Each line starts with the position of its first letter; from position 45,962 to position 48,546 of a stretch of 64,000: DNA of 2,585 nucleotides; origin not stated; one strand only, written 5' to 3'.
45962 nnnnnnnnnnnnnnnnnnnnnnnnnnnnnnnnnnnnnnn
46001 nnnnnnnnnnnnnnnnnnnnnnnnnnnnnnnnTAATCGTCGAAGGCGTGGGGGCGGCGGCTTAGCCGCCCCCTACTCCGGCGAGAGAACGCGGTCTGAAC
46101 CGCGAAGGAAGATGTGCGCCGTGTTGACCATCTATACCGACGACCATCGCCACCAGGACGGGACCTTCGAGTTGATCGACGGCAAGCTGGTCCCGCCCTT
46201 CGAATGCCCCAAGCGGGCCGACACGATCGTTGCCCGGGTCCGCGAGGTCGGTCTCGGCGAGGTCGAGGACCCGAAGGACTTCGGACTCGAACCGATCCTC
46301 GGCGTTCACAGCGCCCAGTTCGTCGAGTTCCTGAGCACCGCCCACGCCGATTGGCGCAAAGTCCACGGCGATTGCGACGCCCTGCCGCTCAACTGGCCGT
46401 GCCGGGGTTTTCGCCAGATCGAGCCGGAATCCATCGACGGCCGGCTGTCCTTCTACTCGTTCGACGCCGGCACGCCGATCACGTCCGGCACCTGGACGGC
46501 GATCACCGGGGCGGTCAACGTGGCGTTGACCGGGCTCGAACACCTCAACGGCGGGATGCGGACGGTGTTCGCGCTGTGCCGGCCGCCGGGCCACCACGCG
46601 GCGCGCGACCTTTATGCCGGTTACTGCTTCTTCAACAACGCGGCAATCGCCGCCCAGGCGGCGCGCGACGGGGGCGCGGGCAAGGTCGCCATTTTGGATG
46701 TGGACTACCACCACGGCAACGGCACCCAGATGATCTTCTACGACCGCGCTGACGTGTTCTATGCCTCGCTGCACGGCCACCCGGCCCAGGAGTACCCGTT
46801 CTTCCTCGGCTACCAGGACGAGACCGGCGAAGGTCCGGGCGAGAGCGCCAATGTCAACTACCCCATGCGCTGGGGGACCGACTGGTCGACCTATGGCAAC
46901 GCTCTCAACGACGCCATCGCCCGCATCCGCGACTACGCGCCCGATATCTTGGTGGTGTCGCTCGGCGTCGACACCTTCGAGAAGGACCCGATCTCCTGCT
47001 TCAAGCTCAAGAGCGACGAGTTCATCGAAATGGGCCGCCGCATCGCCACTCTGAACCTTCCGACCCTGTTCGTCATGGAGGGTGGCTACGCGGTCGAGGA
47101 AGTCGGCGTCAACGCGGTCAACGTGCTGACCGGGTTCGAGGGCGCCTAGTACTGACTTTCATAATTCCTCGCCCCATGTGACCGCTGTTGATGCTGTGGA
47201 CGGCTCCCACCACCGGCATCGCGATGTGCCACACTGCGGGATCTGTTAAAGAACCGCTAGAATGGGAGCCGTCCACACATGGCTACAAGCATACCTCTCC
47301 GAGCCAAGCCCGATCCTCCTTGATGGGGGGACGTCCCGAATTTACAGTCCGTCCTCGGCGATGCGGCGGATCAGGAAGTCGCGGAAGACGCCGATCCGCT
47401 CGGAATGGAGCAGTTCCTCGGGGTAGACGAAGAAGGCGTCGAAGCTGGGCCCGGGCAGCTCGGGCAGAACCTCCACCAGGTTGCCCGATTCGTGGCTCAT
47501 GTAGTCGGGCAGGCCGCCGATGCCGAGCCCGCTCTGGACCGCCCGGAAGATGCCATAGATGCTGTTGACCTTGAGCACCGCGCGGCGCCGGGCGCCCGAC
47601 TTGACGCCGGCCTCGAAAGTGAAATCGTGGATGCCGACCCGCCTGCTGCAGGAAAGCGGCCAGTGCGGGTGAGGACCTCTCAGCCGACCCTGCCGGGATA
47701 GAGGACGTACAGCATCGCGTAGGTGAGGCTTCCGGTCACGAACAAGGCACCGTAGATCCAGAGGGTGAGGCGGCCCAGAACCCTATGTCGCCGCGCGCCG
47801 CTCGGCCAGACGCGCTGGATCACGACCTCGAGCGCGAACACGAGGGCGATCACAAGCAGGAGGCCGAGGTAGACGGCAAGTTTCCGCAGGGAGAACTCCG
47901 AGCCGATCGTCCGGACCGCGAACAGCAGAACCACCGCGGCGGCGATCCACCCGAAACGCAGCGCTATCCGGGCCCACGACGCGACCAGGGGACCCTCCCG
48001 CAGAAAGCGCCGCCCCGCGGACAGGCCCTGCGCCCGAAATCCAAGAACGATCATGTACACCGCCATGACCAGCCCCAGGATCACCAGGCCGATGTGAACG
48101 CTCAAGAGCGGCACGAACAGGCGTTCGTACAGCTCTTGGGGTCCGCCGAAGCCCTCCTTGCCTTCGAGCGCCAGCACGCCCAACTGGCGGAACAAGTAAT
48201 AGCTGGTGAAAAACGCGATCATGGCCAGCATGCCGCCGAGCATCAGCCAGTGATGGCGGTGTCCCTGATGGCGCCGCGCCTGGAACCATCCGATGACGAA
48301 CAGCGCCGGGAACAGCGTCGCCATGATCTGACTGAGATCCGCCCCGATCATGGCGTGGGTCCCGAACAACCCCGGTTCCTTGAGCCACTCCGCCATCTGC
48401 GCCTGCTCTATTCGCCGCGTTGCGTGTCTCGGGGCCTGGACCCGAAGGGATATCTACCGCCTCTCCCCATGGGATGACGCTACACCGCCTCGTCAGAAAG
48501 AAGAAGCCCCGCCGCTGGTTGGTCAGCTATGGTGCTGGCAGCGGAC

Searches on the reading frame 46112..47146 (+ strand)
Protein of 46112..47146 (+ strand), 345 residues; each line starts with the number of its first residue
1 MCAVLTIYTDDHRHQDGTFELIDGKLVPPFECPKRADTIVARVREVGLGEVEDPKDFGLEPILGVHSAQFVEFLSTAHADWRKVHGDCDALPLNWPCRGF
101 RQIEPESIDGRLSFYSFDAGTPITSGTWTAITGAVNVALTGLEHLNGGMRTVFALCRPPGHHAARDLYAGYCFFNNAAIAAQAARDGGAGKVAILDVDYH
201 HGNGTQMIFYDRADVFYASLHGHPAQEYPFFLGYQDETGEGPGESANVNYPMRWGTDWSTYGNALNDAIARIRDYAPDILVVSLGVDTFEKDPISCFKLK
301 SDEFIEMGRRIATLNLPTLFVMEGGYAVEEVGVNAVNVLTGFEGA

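Call 75: search_protein_families(library=pfam, proteins=[window:46112-47146:+], max_evalue=0.00001)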
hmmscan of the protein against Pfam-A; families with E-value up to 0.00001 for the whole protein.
window:46112-47146:+ (345 aa): 1 family
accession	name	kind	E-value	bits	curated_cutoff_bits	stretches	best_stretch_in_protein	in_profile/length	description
PF00850.24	Hist_deacetyl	-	3.1e-68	230.7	27.9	1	31-339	3-295/298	Histone deacetylase domain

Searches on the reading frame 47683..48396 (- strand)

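Call 75: search_protein_families(library=pfam, proteins=[window:47683-48396:-], max_evalue=0.00001)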
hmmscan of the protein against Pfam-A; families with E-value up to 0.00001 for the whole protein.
window:47683-48396:- (238 aa): 1 family
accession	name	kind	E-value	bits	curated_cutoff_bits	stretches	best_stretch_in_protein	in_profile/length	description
PF04238.17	DUF420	-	3.5e-16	60.1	30.5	1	21-229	4-130/130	Protein of unknown function (DUF420)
